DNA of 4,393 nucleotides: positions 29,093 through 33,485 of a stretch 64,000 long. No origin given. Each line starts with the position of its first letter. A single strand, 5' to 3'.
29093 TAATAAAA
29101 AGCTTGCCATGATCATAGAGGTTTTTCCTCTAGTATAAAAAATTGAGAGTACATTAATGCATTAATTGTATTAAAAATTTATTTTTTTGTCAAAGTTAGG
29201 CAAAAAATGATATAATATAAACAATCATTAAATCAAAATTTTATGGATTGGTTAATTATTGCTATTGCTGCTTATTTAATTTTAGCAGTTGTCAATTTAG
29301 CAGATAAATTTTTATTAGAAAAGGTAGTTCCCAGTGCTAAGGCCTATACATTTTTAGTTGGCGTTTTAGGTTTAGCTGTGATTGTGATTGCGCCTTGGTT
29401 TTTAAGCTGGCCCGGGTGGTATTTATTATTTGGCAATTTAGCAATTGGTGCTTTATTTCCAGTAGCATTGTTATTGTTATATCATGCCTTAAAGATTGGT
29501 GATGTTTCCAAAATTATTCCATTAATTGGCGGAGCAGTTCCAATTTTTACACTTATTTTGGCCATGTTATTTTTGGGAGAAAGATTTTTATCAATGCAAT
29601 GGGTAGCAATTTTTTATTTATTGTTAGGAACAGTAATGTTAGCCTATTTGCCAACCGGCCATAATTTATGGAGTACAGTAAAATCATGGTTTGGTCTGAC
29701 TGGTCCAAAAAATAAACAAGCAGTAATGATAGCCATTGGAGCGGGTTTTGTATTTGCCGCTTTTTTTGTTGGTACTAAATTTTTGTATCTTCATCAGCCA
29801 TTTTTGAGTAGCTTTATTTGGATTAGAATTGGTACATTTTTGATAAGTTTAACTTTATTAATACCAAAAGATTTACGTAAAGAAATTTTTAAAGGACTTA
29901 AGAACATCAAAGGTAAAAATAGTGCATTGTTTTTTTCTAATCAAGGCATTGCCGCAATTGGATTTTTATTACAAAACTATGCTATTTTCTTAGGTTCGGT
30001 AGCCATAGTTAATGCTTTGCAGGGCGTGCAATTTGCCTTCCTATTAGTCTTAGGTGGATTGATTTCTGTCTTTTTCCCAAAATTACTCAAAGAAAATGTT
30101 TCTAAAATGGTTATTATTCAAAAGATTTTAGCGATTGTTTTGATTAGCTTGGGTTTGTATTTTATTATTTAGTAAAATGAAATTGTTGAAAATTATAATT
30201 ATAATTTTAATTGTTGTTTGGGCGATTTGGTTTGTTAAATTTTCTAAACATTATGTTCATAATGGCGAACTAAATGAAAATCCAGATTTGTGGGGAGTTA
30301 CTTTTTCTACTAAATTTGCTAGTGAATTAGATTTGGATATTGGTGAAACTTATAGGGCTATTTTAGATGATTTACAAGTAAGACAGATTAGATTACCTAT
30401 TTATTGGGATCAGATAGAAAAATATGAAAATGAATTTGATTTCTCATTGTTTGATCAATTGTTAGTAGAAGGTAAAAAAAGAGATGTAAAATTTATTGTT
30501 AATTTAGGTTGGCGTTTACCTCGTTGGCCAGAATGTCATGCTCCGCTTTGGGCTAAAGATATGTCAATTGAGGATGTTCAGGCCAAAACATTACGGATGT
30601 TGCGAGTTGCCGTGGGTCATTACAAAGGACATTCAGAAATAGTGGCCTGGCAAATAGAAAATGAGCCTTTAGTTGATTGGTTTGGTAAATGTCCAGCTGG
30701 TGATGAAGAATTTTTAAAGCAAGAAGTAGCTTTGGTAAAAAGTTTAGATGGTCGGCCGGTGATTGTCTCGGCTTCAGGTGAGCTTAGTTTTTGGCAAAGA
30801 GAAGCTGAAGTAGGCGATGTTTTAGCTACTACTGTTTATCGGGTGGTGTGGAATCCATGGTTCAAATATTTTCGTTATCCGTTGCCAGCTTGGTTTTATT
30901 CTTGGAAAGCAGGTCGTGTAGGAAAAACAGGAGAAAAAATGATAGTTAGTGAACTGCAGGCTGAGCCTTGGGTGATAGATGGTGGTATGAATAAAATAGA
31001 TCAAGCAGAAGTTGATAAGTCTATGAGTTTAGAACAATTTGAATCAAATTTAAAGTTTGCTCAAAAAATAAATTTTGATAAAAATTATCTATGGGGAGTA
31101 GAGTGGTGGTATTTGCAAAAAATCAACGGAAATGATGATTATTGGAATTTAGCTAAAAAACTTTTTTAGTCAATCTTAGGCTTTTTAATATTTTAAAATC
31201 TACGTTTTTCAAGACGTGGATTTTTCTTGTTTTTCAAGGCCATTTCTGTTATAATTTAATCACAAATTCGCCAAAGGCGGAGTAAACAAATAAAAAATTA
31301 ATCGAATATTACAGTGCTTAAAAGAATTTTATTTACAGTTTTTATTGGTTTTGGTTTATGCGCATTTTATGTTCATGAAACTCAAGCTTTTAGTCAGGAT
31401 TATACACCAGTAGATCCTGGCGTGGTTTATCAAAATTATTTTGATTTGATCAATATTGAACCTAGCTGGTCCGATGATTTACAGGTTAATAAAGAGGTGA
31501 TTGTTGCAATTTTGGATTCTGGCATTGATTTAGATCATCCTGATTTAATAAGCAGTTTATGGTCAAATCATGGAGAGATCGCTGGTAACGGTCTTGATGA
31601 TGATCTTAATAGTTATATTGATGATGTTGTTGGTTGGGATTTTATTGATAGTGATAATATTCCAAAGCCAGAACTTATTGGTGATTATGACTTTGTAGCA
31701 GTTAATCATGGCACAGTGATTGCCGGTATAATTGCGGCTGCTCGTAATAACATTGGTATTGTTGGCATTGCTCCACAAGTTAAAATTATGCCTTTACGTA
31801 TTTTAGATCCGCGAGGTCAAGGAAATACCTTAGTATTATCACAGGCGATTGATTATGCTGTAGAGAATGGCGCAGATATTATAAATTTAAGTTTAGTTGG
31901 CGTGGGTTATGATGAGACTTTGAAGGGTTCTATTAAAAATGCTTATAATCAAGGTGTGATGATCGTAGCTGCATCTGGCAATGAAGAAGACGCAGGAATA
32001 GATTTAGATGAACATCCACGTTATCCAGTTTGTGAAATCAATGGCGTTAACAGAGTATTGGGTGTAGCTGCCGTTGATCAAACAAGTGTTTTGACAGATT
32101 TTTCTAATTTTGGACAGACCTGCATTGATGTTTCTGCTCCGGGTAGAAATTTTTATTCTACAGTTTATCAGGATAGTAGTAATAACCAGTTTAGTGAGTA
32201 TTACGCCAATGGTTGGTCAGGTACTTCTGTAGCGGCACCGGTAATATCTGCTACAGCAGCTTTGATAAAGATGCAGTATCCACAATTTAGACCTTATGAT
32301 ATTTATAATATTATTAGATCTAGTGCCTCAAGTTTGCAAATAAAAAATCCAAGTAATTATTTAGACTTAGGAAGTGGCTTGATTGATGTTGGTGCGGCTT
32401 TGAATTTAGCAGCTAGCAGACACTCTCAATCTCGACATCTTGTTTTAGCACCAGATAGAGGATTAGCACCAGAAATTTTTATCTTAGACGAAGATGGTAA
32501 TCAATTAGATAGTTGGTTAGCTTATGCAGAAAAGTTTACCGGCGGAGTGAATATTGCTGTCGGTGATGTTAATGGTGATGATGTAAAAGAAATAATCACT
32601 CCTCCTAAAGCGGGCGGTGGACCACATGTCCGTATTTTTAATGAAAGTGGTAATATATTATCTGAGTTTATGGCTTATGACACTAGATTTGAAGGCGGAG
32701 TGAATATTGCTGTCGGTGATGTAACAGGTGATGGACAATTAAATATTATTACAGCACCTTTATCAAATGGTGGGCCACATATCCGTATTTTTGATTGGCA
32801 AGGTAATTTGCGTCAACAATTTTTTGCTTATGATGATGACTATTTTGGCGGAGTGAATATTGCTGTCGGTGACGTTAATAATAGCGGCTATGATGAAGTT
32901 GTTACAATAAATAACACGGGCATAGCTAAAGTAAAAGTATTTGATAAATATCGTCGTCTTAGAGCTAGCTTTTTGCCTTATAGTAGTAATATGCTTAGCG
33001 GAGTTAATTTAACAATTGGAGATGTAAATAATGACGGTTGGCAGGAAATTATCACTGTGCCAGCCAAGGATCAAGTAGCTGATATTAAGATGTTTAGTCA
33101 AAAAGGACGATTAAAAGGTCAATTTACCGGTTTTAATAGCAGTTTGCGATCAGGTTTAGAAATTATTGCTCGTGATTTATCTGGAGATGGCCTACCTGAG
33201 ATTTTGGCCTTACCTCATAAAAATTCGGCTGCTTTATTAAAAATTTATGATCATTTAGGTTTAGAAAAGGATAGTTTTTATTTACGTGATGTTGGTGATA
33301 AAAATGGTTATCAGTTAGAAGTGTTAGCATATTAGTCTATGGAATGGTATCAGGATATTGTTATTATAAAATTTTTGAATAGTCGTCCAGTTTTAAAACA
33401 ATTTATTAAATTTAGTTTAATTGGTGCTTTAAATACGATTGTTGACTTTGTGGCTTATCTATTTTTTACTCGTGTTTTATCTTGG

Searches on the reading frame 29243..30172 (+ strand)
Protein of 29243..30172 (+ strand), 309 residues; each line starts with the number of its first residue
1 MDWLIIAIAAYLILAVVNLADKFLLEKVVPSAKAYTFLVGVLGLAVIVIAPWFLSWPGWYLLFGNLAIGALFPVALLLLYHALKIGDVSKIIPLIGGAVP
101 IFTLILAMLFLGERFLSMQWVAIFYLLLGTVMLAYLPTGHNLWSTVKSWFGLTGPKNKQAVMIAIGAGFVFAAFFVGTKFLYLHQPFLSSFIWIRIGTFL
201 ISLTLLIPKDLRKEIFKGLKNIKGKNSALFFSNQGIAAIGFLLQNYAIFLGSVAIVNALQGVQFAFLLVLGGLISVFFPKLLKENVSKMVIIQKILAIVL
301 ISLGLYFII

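Call 20: search_protein_families(library=pfam, proteins=[window:29243-30172:+], max_evalue=0.01)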
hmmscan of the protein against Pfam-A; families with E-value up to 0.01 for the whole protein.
window:29243-30172:+ (309 aa): 1 family
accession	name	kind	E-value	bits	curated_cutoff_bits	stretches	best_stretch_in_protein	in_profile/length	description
PF00892.27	EamA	-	2.2e-09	38.2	28.2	1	3-134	3-134/135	EamA-like transporter family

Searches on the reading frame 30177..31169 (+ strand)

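Call 20: search_protein_families(library=pfam, proteins=[window:30177-31169:+], max_evalue=0.01)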
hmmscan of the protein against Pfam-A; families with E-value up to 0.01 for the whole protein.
window:30177-31169:+ (330 aa): 1 family
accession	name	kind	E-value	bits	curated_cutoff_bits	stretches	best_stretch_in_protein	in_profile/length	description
PF02449.21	Glyco_hydro_42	-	0.00016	21.6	21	0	136-166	110-140/376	Beta-galactosidase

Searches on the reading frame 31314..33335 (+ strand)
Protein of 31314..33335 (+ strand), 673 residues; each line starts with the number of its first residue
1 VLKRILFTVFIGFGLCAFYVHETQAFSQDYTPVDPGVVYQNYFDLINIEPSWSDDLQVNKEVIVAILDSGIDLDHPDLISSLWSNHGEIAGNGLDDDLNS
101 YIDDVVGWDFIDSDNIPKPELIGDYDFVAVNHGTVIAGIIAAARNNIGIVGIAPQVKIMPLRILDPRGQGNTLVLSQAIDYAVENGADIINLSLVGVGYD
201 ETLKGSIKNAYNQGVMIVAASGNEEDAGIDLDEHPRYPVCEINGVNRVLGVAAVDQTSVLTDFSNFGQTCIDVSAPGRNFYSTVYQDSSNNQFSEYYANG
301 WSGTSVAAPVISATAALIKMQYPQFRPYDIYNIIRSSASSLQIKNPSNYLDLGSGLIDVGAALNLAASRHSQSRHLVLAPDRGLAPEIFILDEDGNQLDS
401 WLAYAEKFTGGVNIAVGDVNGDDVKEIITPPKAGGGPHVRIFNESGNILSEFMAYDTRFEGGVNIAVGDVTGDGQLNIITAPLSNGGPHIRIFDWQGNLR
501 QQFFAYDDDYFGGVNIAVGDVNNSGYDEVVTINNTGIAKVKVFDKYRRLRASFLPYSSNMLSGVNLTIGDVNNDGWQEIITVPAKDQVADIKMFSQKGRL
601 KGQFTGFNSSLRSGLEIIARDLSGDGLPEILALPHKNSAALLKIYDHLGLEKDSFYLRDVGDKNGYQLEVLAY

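Call 20: search_protein_families(library=pfam, proteins=[window:31314-33335:+], max_evalue=0.01)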
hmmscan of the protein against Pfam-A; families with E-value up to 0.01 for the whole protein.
window:31314-33335:+ (673 aa): 3 families
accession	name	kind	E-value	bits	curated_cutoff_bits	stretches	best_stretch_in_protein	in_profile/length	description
PF00082.27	Peptidase_S8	-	4.2e-47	161.3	21.8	1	60-347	2-282/288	Subtilase family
PF13517.12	FG-GAP_3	-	3.1e-12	47.3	26.9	2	570-631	1-60/61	FG-GAP-like repeat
PF01839.29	FG-GAP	-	3.7e-08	33.5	22.1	0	563-581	2-20/37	FG-GAP repeat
